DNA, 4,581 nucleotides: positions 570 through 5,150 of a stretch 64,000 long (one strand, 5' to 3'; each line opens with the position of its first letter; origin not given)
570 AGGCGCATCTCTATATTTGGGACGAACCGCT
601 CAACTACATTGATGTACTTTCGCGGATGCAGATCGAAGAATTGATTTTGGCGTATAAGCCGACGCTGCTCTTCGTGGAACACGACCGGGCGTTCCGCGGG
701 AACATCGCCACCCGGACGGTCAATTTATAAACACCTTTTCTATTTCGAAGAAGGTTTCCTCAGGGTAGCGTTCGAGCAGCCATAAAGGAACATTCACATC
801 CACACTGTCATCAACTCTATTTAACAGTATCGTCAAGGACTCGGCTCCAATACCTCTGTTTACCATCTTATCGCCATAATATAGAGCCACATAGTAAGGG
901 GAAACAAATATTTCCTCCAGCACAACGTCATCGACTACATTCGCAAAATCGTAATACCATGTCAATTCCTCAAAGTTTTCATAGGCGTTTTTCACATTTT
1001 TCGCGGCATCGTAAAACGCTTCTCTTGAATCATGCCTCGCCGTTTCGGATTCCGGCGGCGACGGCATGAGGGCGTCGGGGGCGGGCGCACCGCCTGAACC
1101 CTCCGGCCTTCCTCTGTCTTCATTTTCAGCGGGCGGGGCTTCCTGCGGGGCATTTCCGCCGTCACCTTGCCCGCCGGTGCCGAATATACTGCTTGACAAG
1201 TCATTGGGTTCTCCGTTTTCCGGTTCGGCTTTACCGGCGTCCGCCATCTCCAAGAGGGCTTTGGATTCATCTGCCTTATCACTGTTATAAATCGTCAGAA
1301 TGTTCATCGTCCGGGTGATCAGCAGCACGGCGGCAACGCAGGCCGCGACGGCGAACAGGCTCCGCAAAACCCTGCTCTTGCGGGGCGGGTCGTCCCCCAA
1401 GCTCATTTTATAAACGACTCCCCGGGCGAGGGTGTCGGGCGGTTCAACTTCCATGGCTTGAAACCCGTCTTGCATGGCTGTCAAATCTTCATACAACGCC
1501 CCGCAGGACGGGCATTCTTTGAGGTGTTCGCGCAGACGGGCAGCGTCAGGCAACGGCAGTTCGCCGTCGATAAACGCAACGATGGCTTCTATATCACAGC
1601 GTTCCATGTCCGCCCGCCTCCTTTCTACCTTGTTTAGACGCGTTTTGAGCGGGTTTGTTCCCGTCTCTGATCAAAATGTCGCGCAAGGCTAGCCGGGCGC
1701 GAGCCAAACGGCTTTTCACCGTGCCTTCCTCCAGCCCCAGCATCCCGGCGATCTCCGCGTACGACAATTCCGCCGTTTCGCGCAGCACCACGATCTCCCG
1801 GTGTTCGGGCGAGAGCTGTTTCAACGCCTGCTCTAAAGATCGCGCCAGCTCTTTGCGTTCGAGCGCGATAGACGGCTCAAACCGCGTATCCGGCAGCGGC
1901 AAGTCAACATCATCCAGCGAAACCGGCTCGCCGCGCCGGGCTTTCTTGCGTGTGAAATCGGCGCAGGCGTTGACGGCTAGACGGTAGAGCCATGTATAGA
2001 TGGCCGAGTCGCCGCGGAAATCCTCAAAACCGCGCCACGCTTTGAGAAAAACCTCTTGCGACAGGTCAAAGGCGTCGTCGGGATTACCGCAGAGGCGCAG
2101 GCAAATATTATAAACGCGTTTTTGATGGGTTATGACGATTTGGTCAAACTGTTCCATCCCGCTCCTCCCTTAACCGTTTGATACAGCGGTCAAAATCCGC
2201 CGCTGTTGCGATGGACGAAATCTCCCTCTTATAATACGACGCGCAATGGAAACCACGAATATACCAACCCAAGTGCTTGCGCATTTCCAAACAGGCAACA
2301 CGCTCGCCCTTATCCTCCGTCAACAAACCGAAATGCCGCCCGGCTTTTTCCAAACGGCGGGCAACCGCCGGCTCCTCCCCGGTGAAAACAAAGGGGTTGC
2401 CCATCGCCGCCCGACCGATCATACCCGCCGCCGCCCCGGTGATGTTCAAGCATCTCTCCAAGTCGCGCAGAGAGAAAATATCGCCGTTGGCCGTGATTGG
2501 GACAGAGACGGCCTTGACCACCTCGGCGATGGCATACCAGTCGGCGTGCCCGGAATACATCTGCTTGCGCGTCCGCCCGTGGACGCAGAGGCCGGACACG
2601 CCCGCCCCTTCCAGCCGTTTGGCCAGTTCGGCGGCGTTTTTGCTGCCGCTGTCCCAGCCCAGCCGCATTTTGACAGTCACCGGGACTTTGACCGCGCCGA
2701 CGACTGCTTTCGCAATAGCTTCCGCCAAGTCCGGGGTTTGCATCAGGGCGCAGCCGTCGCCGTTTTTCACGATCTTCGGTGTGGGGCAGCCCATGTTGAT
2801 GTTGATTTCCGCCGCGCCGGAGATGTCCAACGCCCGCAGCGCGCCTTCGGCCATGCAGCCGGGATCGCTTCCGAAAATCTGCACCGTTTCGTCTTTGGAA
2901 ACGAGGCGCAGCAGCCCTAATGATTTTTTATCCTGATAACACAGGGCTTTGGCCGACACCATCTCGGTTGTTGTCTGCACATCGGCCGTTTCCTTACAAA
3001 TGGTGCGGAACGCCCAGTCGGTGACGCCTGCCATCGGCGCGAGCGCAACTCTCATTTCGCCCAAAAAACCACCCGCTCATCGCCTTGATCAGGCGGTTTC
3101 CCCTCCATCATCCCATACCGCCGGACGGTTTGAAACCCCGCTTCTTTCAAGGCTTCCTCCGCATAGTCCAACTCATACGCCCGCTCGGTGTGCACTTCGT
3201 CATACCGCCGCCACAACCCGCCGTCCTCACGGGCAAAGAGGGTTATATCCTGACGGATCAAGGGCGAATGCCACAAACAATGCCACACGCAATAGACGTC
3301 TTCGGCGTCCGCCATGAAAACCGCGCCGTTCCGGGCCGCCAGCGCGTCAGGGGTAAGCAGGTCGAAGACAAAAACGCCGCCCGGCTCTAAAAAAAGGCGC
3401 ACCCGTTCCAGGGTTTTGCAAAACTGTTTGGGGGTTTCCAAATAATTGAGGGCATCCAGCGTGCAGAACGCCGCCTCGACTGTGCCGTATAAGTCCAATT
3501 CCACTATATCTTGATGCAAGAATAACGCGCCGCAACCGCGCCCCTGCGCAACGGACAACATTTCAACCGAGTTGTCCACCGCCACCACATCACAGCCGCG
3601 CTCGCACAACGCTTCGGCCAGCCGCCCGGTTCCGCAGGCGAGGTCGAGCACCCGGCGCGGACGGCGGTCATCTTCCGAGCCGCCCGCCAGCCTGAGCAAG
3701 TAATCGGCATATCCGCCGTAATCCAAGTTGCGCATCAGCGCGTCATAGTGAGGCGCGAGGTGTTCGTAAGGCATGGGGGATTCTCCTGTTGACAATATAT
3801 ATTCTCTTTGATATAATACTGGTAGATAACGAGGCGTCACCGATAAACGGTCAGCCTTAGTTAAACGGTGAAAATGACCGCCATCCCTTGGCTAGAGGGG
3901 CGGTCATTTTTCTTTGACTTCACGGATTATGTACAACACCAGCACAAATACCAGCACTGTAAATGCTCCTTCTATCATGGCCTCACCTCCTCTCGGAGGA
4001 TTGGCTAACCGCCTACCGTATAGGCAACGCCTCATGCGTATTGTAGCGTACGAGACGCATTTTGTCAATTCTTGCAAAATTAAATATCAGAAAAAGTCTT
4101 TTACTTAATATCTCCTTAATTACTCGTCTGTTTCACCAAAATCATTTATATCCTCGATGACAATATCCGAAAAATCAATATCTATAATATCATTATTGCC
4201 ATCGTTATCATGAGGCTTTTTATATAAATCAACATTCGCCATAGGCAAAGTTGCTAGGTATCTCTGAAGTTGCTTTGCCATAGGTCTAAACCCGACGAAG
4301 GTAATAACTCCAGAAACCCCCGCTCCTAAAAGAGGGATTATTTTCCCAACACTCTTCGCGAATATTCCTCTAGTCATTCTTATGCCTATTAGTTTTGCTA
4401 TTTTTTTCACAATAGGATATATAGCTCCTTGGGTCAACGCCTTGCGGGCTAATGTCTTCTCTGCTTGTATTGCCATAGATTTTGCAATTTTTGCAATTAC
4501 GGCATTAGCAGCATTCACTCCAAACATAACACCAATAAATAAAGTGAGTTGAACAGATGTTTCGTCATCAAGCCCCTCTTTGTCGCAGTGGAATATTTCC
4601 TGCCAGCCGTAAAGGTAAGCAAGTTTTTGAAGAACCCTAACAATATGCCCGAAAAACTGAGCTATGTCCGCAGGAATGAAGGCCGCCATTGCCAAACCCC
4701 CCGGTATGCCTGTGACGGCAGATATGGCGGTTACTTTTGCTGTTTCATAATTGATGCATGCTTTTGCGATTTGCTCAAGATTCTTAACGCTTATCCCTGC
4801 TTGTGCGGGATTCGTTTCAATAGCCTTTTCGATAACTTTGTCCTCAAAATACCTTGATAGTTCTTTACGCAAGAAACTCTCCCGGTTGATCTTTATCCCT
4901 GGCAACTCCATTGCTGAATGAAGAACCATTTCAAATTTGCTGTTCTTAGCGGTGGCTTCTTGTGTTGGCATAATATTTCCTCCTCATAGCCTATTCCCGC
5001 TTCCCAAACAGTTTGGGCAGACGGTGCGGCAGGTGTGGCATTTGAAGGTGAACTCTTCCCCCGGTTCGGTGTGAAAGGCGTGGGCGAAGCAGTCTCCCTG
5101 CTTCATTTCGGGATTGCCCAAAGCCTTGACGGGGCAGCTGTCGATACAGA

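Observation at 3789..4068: Candidate type I toxin-antitoxin locus: 24-aa hydrophobic peptide versus a convergent small RNA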

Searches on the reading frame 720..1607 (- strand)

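Call 10: search_protein_families(library=pfam, proteins=[window:720-1607:-], max_evalue=0.01)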
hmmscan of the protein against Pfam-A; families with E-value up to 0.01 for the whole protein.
window:720-1607:- (295 aa): 2 families
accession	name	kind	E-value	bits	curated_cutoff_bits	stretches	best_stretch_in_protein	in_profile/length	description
PF13490.11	zf-HC2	-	1.1e-09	38.7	22.2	1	7-35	6-34/35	Putative zinc-finger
PF11859.13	DUF3379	-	0.00017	21.4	33.2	1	24-100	20-96/232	Protein of unknown function (DUF3379)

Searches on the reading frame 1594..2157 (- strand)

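Call 10: search_protein_families(library=pfam, proteins=[window:1594-2157:-], max_evalue=0.01)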
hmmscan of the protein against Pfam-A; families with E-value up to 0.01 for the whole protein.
window:1594-2157:- (187 aa): 7 families
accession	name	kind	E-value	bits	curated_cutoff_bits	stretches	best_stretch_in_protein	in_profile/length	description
PF04542.20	Sigma70_r2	-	4.3e-18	65.3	24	1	10-75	4-71/71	Sigma-70 region 2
PF08281.18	Sigma70_r4_2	-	2.5e-16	59.5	25.7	1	106-158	2-54/54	Sigma-70, region 4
PF04545.22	Sigma70_r4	-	5.4e-13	48.7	24.1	1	111-159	1-49/50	Sigma-70, region 4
PF07638.17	Sigma70_ECF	-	4.1e-06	27.2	21.1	1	43-158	65-179/185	ECF sigma factor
PF13404.12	HTH_AsnC-type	-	2.1e-05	24.7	27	1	124-153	11-40/42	AsnC-type helix-turn-helix domain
PF13412.12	HTH_24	-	0.00041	20.3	21.9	1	124-153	11-40/48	Winged helix-turn-helix DNA-binding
PF22943.2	HTH_68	-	0.0065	16.5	27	0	120-148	8-35/45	Putative helix-turn-helix domain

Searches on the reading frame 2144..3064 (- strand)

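Call 10: search_protein_families(library=pfam, proteins=[window:2144-3064:-], max_evalue=0.01)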
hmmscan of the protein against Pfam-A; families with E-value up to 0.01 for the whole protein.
window:2144-3064:- (306 aa): 4 families
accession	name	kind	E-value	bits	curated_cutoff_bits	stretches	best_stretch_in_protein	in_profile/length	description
PF01207.24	Dus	-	4.2e-88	295.9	20.4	1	8-291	2-298/311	Dihydrouridine synthase (Dus)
PF13714.12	PEP_mutase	-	0.00025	21.2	31.5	1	116-186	59-132/240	Phosphoenolpyruvate phosphomutase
PF00977.27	His_biosynth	-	0.0042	17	23.6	1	110-219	108-221/228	Histidine biosynthesis protein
PF03060.21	NMO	-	0.0045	16.9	28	0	178-233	184-233/331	Nitronate monooxygenase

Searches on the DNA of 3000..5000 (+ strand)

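Call 5: search_rna_families(source=window, start=3000, end=5000, threshold=evalue, max_evalue=10, show_alignments=3)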
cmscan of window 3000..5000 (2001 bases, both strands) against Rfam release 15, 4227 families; matches with E-value up to 10: 8.
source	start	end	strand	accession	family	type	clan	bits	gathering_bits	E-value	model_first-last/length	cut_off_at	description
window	3864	3973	-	RF00265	SNORA69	Gene; snRNA; snoRNA; HACA-box;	-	26.4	47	0.067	1-132/132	no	Small nucleolar RNA SNORA69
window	4055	4092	+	RF04072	mir-7386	Gene; miRNA;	-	21.1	44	0.64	1-59/59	no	mir-7386 microRNA precursor family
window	4963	4992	-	RF01277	snoU54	Gene; snRNA; snoRNA; CD-box;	CL00008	19.7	35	0.69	1-67/67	no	Small nucleolar RNA U54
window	4155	4204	-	RF01192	SNORD11B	Gene; snRNA; snoRNA; CD-box;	CL00103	19.5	50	4.5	1-87/87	no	Small nucleolar RNA SNORD11B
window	4149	4207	-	RF00580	SNORD91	Gene; snRNA; snoRNA; CD-box;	-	18.7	51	6.3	1-95/95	no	Small nucleolar RNA SNORD91 family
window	4189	4264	-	RF01905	HOTAIR_2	Gene; lncRNA;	-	14.1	60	2.9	1-69/69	no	HOTAIR conserved region 2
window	3183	3234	-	RF01129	sR44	Gene; snRNA; snoRNA; CD-box;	-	12.7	45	5.5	1-55/55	no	Small nucleolar RNA sR44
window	4061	4112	+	RF02350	psRNA6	Gene; sRNA;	-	9.8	60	9.7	1-333/333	no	Nitrosomonas sRNA psRNA6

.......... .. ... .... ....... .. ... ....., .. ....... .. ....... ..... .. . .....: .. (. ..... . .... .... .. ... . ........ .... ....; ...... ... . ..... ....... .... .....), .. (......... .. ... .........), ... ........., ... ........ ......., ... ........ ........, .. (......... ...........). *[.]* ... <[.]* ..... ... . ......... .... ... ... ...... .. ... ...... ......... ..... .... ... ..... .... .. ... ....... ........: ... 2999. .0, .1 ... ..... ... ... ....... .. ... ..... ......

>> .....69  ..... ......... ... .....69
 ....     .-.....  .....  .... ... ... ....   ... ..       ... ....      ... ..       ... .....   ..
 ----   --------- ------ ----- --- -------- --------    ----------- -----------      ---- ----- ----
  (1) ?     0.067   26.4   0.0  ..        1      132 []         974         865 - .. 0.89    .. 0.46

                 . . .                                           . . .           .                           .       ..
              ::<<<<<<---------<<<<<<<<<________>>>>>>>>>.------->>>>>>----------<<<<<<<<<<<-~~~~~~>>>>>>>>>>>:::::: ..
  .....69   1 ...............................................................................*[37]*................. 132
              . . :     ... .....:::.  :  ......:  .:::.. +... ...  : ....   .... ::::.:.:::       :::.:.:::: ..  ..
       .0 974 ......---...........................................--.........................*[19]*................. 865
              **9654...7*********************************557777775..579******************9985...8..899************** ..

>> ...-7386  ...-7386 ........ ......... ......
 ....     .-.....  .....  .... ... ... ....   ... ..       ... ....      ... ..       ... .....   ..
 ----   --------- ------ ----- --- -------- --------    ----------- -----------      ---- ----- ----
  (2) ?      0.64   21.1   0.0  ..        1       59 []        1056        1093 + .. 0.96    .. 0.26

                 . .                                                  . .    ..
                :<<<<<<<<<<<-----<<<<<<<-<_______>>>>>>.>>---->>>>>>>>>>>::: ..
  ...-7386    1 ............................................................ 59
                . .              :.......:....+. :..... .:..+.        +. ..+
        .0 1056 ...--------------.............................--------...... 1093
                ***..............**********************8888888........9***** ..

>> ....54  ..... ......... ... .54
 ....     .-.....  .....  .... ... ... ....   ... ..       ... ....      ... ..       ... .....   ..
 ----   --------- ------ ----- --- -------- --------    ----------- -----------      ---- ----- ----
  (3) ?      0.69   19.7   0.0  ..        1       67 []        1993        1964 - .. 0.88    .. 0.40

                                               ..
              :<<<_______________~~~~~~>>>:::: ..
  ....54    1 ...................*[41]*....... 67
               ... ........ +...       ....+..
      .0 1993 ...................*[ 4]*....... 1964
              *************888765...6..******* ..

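Call 34: search_dna_similar(query=window:3780-4075:+, collection=plasmids, mode=distant, max_evalue=0.1)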
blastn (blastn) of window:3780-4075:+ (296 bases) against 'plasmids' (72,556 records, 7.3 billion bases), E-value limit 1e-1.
No match.

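Call 79: search_rna_families(source=window, start=3780, end=4080, threshold=evalue, max_evalue=10, show_alignments=3)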
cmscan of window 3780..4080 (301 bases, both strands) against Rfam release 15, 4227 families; matches with E-value up to 10: 3.
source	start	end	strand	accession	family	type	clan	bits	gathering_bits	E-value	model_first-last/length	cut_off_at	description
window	3864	3973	-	RF00265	SNORA69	Gene; snRNA; snoRNA; HACA-box;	-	26.4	47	0.01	1-132/132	no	Small nucleolar RNA SNORA69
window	4059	4080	+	RF04072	mir-7386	Gene; miRNA;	-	20.5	44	0.14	19-40/59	no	mir-7386 microRNA precursor family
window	3871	3975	-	RF00506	Thr_leader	Cis-reg; leader;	-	13.6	55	4.6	1-118/118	no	Threonine operon leader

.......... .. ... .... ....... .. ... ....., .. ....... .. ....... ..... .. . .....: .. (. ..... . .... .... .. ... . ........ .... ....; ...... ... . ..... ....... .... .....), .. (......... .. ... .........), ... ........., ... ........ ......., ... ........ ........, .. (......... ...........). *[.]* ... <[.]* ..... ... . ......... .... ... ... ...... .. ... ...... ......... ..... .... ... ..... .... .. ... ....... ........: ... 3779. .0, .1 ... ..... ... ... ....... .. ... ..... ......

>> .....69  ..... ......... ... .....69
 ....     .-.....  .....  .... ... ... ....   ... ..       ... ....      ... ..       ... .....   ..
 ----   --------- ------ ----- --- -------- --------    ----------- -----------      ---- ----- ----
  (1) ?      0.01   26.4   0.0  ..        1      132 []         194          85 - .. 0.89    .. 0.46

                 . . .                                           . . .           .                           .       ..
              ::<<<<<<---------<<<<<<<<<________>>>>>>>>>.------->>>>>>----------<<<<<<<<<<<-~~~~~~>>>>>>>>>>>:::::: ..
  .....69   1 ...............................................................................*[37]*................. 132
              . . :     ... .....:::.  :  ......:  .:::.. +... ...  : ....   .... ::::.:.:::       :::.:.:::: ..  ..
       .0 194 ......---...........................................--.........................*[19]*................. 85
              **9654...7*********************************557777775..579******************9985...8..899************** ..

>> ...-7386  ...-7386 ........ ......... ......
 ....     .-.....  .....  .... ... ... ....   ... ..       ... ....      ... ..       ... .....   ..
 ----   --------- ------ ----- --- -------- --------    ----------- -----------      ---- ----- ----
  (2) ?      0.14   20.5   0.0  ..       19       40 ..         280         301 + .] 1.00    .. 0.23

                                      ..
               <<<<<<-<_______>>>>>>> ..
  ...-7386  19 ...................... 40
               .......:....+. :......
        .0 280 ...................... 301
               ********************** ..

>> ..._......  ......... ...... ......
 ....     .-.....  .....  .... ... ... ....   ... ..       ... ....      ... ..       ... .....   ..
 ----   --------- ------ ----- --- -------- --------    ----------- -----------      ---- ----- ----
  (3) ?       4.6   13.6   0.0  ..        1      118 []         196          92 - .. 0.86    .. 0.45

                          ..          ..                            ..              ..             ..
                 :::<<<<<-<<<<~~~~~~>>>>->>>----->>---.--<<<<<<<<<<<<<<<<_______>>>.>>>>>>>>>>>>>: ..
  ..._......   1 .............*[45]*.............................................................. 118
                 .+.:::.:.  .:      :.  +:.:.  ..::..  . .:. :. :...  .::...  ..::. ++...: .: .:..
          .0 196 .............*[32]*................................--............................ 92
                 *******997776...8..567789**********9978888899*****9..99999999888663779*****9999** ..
